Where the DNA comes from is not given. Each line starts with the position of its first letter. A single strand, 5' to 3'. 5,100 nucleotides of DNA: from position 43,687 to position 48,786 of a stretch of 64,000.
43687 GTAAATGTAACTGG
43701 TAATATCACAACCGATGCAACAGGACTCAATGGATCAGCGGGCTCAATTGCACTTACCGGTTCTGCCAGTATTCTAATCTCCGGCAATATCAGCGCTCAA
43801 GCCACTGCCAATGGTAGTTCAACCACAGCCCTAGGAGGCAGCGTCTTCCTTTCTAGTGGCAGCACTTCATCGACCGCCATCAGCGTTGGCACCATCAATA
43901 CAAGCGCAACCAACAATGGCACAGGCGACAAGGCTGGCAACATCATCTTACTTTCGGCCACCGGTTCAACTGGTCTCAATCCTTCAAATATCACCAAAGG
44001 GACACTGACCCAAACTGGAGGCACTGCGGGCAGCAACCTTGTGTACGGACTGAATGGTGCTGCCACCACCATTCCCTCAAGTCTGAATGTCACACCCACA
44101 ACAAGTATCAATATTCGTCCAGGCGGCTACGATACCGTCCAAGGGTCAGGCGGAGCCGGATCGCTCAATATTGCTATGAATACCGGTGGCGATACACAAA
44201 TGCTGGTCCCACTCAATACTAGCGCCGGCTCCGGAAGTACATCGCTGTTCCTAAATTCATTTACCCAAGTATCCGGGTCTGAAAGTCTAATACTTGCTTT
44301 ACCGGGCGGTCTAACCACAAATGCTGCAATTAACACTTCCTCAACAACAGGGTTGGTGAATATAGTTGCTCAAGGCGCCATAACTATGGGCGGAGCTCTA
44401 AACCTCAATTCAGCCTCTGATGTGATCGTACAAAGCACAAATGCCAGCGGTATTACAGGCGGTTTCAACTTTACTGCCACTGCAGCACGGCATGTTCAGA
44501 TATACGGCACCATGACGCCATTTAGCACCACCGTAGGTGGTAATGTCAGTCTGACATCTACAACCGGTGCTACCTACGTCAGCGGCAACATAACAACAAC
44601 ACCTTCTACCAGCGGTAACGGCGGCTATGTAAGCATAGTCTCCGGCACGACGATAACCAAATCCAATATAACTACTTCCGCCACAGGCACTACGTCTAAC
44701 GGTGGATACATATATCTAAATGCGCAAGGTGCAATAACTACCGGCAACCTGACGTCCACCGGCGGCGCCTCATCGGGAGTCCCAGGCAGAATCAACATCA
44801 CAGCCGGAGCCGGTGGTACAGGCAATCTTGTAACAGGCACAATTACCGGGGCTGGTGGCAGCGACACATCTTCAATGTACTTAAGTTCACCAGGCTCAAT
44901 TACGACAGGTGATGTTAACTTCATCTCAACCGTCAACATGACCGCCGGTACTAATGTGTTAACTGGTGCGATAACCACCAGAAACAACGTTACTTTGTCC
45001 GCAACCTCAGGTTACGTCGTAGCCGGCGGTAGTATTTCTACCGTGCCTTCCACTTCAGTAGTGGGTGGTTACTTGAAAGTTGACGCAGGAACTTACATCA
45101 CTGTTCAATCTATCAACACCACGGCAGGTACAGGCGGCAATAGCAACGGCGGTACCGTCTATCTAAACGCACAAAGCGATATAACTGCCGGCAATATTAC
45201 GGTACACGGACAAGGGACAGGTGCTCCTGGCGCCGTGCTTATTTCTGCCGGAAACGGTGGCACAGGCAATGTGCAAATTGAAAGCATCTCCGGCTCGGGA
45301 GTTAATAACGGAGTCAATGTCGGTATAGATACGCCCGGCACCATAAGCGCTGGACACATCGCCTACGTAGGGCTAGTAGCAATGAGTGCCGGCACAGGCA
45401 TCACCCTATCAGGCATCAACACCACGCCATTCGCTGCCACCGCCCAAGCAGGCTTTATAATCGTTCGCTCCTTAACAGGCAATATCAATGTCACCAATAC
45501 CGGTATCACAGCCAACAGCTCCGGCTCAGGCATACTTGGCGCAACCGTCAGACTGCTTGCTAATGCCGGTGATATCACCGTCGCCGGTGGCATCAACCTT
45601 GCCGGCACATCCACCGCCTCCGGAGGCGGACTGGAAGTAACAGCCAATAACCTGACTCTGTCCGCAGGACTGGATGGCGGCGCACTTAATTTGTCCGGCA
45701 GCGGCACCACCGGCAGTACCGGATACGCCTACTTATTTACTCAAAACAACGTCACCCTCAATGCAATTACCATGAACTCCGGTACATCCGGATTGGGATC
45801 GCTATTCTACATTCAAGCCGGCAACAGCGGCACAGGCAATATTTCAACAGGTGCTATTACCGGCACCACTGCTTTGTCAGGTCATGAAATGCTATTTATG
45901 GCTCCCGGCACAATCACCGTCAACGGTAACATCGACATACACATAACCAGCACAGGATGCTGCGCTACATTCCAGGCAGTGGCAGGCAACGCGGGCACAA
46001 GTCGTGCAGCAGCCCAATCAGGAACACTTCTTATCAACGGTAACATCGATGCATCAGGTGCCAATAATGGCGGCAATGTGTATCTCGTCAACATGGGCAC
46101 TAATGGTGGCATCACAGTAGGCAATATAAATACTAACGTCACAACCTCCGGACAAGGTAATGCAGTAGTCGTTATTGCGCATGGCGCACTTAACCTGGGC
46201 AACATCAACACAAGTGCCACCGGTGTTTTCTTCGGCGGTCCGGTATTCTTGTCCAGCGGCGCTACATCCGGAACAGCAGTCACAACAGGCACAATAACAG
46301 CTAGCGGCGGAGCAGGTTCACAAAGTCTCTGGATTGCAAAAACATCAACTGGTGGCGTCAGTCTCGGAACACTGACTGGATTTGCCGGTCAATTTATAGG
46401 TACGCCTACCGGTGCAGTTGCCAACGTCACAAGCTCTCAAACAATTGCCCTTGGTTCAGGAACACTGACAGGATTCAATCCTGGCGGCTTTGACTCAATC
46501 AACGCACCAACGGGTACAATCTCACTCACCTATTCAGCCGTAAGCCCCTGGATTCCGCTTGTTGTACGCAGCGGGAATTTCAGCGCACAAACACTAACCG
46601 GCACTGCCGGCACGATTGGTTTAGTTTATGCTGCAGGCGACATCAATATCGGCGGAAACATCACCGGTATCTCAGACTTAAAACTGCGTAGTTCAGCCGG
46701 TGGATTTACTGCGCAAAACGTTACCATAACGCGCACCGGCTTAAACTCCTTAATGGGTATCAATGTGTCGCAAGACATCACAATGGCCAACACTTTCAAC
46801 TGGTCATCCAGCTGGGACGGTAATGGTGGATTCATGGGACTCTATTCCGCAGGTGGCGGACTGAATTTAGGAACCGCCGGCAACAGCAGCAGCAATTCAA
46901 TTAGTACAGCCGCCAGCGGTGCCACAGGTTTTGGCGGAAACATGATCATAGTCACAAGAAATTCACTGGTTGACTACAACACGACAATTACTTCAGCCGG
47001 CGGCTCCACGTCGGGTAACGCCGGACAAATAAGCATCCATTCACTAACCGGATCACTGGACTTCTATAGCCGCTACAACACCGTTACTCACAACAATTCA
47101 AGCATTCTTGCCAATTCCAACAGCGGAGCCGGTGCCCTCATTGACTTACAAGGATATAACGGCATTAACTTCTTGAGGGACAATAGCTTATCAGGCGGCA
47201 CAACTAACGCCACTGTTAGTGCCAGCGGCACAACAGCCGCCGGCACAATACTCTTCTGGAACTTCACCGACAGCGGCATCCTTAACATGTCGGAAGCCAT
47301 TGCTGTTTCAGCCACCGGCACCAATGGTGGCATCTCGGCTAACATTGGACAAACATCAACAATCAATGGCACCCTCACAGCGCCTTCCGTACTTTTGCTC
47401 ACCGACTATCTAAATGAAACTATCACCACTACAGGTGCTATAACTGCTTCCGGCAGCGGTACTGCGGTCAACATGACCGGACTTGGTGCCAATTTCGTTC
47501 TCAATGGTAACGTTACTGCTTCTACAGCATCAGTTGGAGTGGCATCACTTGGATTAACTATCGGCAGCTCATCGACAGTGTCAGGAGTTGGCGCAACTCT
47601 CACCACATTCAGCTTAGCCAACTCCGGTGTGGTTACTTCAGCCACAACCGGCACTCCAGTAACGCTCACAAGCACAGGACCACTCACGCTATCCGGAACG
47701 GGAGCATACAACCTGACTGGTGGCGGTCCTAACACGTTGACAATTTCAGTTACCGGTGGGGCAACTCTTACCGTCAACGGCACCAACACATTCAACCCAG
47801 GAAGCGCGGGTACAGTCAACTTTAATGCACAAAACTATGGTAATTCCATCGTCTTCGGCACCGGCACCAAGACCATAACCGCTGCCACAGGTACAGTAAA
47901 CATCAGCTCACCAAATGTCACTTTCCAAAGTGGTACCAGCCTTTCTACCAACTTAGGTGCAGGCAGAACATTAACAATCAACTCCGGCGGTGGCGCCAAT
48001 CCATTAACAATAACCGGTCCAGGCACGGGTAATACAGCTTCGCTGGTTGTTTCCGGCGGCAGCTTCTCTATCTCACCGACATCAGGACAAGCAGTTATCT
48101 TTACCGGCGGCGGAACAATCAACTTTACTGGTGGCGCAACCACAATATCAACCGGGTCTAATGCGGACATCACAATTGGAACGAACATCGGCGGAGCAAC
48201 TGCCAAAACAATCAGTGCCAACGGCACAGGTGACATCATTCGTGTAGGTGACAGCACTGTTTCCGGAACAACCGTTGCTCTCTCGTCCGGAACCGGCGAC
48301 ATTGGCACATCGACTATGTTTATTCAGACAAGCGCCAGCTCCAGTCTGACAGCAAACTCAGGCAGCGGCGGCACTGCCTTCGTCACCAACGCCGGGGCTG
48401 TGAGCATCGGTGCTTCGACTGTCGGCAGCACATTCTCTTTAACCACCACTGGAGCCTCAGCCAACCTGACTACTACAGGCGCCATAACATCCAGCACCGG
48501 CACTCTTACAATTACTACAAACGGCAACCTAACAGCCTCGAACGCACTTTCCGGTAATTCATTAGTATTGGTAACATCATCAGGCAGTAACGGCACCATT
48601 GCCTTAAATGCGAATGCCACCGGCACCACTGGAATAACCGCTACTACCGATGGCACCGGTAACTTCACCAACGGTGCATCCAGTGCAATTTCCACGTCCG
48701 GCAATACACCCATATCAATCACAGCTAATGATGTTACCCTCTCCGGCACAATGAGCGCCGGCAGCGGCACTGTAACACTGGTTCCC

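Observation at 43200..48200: A 5-kb weakly repetitive, aromatic-enriched core flanked by C-type units is a candidate functional payload of gene 3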

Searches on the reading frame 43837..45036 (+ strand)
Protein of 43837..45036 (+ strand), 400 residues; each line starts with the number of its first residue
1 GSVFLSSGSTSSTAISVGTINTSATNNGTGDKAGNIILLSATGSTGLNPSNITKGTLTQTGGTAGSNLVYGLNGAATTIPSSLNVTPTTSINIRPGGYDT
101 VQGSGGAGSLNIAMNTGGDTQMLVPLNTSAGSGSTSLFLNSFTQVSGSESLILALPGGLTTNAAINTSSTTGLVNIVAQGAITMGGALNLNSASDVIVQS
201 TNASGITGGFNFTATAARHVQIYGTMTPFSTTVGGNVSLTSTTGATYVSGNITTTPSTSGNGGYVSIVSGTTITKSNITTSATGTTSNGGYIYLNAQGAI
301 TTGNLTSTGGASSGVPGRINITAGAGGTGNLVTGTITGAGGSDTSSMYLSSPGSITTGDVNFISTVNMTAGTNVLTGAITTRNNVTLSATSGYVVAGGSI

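Call 10: search_protein_families(library=pfam, max_evalue=1, proteins=[window:43837-45036:+])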
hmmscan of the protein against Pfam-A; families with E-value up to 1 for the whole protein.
window:43837-45036:+ (400 aa): 0 families

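Call 11: search_protein_families(library=ncbifam, max_evalue=1, proteins=[window:43837-45036:+])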
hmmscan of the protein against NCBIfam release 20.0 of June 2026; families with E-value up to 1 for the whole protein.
window:43837-45036:+ (400 aa): 1 family
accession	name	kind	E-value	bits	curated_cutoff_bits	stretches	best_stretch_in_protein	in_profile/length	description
NF033838.0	PspC_subgroup_1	exception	0.82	8.2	700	0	283-310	506-534/684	pneumococcal surface protein PspC, choline-binding form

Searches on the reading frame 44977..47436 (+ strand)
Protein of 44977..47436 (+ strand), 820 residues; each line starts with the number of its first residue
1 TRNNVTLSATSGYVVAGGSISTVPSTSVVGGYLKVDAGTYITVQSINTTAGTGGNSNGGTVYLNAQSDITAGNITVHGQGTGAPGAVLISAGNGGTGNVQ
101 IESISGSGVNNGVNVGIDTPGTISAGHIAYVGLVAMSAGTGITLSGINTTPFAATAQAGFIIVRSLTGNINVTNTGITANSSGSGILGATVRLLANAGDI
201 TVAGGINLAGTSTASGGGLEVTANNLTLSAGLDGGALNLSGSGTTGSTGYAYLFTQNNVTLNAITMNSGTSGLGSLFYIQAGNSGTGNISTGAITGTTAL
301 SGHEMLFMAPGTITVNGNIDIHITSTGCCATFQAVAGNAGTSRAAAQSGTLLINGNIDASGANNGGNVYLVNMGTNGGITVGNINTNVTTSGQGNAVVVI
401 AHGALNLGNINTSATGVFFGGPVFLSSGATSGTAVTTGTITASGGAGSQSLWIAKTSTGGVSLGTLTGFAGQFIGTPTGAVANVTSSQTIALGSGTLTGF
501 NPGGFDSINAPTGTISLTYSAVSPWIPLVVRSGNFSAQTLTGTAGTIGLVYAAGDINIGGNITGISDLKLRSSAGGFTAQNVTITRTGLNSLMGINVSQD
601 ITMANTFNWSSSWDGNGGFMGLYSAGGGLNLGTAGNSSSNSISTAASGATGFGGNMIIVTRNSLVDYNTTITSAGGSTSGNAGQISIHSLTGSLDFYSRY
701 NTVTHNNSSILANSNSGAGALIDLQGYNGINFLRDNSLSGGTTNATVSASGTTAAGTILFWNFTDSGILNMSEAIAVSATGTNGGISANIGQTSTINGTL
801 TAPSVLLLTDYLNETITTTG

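Call 38: find_homologous_proteins(query=window:44977-47436:+, max_evalue=0.00001)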
Query window:44977-47436:+ (820 aa): 5 proteins with E <= 0.00001 among 8000 candidates.
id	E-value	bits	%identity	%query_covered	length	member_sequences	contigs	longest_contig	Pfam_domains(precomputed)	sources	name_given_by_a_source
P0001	4.7e-77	278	38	93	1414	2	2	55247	-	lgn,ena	-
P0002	4.2e-51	192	36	68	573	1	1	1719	-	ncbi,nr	ncbi:MAG: hypothetical protein K2X36_05070, partial [Microbacteriaceae bacterium]|nr:hypothetical pr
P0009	1.1e-21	95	34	58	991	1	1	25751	-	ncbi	-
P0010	6.4e-12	63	31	60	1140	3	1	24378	-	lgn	-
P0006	9.4e-7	46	33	21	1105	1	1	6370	-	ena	-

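Call 93: find_encoding_contigs(protein=P0010, flank=10000, max_places=2)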
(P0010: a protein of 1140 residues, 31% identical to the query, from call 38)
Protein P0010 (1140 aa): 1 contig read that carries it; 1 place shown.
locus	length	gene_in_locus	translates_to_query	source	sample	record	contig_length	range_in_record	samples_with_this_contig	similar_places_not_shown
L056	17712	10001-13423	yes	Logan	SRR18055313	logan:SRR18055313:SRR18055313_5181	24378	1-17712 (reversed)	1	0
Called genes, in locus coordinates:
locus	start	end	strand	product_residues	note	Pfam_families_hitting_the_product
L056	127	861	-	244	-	-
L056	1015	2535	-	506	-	PF00515:TPR_1 (faint), PF07719:TPR_2 (faint), PF13176:TPR_7 (faint), PF13424:TPR_12, PF13374:TPR_10 (weak), PF13424:TPR_12, PF24885:TPR_NPHP3, PF13424:TPR_12, +8 more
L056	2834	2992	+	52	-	-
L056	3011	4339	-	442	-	PF00082:Peptidase_S8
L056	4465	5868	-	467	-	-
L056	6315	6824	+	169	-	-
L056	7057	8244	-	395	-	-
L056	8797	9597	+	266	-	PF13487:HD_5, PF01966:HD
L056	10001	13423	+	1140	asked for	-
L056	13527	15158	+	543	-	PF00144:Beta-lactamase, PF11954:DUF3471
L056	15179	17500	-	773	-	PF08267:Meth_synt_1, PF01717:Meth_synt_2, PF08267:Meth_synt_1 (weak)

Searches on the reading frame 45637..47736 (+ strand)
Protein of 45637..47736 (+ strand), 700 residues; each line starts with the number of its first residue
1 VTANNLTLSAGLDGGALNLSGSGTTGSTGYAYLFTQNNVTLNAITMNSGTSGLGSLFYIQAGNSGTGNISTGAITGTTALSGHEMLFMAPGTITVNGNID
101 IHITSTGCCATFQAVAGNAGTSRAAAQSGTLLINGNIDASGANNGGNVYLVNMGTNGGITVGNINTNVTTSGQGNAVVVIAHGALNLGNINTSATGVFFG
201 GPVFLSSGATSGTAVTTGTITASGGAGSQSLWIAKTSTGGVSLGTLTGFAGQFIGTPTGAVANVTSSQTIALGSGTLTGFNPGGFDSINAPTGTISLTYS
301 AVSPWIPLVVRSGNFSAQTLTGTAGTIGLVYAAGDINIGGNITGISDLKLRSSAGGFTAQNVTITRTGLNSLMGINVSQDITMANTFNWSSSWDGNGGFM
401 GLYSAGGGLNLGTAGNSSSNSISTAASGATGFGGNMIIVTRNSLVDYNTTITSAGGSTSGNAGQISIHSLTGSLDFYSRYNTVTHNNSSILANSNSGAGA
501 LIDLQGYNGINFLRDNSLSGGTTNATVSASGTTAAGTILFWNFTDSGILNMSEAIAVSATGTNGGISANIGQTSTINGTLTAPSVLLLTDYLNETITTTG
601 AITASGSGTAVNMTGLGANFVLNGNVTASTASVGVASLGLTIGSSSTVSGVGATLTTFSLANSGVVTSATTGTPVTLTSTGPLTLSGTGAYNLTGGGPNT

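Call 21: search_solved_structures(query=window:45637-47736:+, max_evalue=1, show_alignments=2)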
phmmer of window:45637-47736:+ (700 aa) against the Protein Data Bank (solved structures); distinct sequences matched with E-value up to 1: 0.

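Call 31: predict_structure(protein=window:45937-47736:+)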
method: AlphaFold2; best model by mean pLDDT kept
length: 600 residues; sequences in the alignment: 1
mean_pLDDT: 46.4   pTM: 0.39
mean pLDDT of the five models: 46.4, 45.9, 44.3, 39.5, 30.8
residues with pLDDT >= 90: 0; 70-90: 6; 50-70: 248; < 50: 346
segments of 3 or more residues with pLDDT < 50: 1-20, 71-73, 98-113, 125-130, 134-140, 150-184, 200-204, 265-272, 284-287, 289-299, 305-309, 311-337, 339-473, 489-493, 506-510, 514-517, 528-540, 543-547, 552-557, 561-563, 569-571
pLDDT, mean of each block of 10 residues (from residue 1): 39 41 55 59 57 61 59 54 66 51 35 55 49 47 51 37 40 32 49 53 52 65 57 66 61 61 47 53 50 41 50 33 35 40 36 33 35 29 25 27 33 35 34 33 30 36 45 50 52 53 49 50 50 42 46 46 50 55 59 56
secondary structure, 60 per line:
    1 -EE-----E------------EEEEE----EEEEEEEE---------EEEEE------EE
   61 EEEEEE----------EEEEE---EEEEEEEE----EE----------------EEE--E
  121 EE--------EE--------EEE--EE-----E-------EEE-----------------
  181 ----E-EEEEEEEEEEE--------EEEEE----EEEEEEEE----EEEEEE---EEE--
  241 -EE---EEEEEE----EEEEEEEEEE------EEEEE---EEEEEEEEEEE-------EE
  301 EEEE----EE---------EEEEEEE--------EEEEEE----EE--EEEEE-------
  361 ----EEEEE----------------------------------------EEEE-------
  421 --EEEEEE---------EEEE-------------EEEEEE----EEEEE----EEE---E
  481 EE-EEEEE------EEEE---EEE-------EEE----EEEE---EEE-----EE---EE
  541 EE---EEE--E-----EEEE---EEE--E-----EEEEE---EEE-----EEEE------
elements in order (helices of 4 or more, strands of 3 or more residues): E22-26 E31-38 E48-52 E59-66 E77-81 E85-92 E115-117 E120-122 E141-143 E161-163 E187-197 E206-210 E215-222 E227-232 E236-238 E247-252 E257-266 E273-277 E281-291 E299-304 E320-326 E335-340 E349-353 E365-369 E410-413 E423-428 E438-441 E455-460 E465-469 E474-476 E480-482 E484-488 E495-498 E502-504 E512-514 E519-522 E526-528 E539-542 E546-548 E557-560 E564-566 E575-579 E583-585 E591-594

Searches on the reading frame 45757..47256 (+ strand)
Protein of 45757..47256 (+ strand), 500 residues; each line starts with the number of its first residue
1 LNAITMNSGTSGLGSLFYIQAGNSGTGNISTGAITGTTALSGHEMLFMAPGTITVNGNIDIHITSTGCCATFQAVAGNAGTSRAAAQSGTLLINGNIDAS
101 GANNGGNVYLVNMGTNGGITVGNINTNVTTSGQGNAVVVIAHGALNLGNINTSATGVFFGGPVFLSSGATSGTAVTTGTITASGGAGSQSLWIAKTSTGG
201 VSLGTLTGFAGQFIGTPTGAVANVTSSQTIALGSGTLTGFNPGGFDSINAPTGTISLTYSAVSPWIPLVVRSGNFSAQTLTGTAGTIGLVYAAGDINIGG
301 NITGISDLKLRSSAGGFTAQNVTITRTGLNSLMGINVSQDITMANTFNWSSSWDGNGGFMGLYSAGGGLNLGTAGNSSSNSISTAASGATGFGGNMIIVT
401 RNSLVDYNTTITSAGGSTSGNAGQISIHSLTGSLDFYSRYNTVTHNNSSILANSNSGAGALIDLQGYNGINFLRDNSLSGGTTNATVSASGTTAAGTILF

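Call 45: find_homologous_proteins(query=A1, max_evalue=0.000001)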
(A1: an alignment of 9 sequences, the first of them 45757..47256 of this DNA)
Query A1 (9 sequences) (500 aa, profile of the alignment): 1 proteins with E <= 0.000001 among 8000 candidates.
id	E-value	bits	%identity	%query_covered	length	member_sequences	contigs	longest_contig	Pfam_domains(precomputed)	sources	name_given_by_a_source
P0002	3.0e-136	473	38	73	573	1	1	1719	-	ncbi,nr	ncbi:MAG: hypothetical protein K2X36_05070, partial [Microbacteriaceae bacterium]|nr:hypothetical pr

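Call 79: find_related_loci(query=window:45757-47256:+, collection=genome_contigs, flank=3000)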
Query window:45757-47256:+ (500 aa) in genome_contigs; peptide patterns used: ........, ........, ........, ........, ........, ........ (x = any residue, [..] = any of these).
121 stretches matched a pattern, but none encodes a relative of the query by tblastn (E <= 1e-3).

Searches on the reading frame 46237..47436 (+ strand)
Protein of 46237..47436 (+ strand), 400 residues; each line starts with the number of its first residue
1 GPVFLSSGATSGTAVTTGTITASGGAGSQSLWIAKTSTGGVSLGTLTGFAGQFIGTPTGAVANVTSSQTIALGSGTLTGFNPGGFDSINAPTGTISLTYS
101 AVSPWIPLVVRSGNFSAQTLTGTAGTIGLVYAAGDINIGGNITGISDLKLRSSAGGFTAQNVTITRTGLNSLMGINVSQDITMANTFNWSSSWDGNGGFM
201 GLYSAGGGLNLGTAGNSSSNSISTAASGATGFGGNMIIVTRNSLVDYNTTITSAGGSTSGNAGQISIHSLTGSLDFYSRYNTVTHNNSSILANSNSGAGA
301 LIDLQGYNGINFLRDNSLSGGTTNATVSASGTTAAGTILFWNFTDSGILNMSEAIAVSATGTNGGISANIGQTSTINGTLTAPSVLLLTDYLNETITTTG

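Call 36: search_protein_representatives(protein=window:46237-47436:+)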
Query: 400 residues. Proteins with E-value up to 0.001 (for the whole library): 8; up to 1e-10: 5; up to 1e-30: 1. The best 8 are listed.
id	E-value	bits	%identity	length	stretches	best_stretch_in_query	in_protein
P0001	9.5e-31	123.9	38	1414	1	1-387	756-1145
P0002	1.1e-17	80.9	37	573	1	1-224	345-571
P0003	5.4e-15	72.0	37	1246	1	1-261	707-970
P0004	2.6e-12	63.2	38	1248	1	1-216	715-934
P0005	9.8e-12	61.3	35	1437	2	1-364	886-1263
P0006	7.4e-08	48.6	31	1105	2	134-382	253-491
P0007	1.3e-06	44.4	32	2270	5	1-377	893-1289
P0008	9.1e-05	38.4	35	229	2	264-370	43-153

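Call 39: find_encoding_contigs(protein=P0001, flank=10000, max_places=3)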
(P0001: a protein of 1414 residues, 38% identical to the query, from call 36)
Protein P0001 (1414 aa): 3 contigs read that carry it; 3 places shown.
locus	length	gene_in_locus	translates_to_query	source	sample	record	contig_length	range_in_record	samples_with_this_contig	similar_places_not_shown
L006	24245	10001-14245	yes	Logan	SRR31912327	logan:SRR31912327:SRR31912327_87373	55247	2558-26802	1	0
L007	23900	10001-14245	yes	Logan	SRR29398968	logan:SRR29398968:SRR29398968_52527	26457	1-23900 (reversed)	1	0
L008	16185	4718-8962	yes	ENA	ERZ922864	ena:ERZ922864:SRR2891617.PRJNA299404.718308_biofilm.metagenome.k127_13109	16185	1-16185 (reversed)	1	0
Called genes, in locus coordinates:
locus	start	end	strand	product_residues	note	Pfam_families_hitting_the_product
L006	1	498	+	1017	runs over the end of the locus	?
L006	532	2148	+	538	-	PF13616:Rotamase_3, PF00639:Rotamase, PF13145:Rotamase_2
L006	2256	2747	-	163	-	-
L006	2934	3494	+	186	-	PF00565:SNase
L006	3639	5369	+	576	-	PF13424:TPR_12 (faint)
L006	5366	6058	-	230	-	-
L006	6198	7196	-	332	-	PF13280:WYL, PF25583:WCX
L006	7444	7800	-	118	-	-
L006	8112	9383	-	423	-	PF13570:Beta-prop_ACSF4, PF01011:PQQ (faint), PF07774:EMC1_C (faint), PF23727:Beta-prop_FAM234A_B (faint), PF25293:Beta-prop_EMC1_N (faint), PF13360:PQQ_2, PF13570:Beta-prop_ACSF4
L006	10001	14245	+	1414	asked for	-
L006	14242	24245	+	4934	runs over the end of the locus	-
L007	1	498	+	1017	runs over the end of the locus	?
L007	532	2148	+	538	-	PF13616:Rotamase_3, PF00639:Rotamase, PF13145:Rotamase_2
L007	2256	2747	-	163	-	-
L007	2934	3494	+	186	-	PF00565:SNase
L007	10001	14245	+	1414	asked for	-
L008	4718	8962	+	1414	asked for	-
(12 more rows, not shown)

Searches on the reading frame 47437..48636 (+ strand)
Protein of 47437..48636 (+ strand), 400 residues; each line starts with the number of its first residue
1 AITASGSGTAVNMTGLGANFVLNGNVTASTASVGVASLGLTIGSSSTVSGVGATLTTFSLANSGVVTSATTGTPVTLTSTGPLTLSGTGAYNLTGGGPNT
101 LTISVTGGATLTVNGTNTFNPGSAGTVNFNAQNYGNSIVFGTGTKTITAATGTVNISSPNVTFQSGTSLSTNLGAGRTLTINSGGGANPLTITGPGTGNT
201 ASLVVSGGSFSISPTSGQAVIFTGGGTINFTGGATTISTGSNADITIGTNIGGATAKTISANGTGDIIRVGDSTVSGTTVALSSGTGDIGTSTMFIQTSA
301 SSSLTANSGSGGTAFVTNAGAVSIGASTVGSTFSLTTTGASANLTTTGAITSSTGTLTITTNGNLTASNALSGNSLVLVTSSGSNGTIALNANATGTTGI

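Call 10: search_protein_families(library=pfam, max_evalue=1, proteins=[window:47437-48636:+])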
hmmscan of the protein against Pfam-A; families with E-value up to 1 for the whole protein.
window:47437-48636:+ (400 aa): 1 family
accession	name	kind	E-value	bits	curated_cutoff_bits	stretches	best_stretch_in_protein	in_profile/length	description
PF18565.7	Glyco_hydro2_C5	-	0.3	11.4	32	1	358-397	58-97/103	Glycoside hydrolase family 2 C-terminal domain 5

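Call 11: search_protein_families(library=ncbifam, max_evalue=1, proteins=[window:47437-48636:+])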
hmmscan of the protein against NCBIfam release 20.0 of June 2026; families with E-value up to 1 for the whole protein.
window:47437-48636:+ (400 aa): 1 family
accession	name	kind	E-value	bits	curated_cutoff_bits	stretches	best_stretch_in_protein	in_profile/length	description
NF003071.0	PRK03995.1-3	equivalog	0.56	9.5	363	1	352-390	59-97/254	D-aminoacyl-tRNA deacylase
